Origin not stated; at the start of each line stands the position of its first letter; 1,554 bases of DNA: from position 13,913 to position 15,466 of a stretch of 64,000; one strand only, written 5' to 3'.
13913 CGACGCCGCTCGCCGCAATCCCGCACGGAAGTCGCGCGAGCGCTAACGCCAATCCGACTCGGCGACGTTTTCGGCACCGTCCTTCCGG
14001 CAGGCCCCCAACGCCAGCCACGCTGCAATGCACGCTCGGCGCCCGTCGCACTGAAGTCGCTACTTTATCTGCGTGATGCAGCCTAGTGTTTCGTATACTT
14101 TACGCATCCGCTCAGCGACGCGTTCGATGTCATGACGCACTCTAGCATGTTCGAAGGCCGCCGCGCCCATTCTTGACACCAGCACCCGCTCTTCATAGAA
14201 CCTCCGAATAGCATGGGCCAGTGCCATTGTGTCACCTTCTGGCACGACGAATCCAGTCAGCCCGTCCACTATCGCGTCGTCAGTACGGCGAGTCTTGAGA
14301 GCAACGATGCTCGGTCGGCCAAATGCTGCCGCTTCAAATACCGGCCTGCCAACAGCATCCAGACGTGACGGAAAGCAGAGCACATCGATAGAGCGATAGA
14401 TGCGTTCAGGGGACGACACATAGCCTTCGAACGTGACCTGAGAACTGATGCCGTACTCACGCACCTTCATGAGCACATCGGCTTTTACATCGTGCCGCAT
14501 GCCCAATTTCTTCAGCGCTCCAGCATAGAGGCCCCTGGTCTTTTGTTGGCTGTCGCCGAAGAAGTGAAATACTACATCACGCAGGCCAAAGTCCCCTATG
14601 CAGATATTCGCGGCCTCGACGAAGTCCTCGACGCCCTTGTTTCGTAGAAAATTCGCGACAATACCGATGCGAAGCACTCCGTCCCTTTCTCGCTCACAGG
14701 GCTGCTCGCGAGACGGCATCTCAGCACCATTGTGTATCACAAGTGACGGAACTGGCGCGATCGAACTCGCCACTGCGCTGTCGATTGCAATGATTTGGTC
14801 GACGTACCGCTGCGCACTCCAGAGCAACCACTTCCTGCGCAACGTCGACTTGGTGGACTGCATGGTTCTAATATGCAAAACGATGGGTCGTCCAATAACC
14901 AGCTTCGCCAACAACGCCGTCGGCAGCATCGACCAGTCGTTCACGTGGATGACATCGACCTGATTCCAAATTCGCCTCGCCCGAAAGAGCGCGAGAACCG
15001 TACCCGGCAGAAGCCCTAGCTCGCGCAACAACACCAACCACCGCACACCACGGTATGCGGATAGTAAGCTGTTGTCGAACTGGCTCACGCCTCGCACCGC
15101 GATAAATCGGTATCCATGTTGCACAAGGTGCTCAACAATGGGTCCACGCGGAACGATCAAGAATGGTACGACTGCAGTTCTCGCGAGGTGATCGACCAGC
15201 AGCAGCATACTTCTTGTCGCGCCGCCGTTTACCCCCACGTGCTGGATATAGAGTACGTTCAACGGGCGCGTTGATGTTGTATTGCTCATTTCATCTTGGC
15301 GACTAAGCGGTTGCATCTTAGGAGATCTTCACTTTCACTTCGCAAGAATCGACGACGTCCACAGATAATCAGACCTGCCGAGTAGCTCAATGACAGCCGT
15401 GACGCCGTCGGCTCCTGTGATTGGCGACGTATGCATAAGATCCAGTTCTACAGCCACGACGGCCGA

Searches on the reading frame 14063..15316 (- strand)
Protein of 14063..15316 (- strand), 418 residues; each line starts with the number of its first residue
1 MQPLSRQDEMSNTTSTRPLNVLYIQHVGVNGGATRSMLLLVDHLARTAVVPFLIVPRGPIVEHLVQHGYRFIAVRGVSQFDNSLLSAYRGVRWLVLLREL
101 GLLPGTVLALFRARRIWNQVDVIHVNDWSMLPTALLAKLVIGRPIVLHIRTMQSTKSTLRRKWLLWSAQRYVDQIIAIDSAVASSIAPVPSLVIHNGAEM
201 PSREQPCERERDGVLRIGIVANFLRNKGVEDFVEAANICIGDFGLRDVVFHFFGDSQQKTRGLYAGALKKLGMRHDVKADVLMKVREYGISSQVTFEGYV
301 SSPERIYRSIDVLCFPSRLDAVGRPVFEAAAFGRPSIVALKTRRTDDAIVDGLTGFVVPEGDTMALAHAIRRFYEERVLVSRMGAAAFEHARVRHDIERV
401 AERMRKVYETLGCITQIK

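Call 41: search_protein_families(library=pfam, proteins=[window:14063-15316:-], max_evalue=0.001)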
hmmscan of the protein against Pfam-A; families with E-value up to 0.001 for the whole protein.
window:14063-15316:- (418 aa): 4 families
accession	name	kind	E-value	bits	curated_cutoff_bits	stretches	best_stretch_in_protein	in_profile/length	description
PF13692.12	Glyco_trans_1_4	-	1.2e-18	68.2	27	1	216-375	3-141/142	Glycosyl transferases group 1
PF00534.26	Glycos_transf_1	-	2.9e-17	63.2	26.4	1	216-388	17-170/172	Glycosyl transferases group 1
PF13439.12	Glyco_transf_4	-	2.9e-09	37.6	28.5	1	31-197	2-165/170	Glycosyltransferase Family 4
PF13579.12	Glyco_trans_4_4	-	1.6e-05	25.7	29.7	1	31-171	1-123/158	Glycosyl transferase 4-like domain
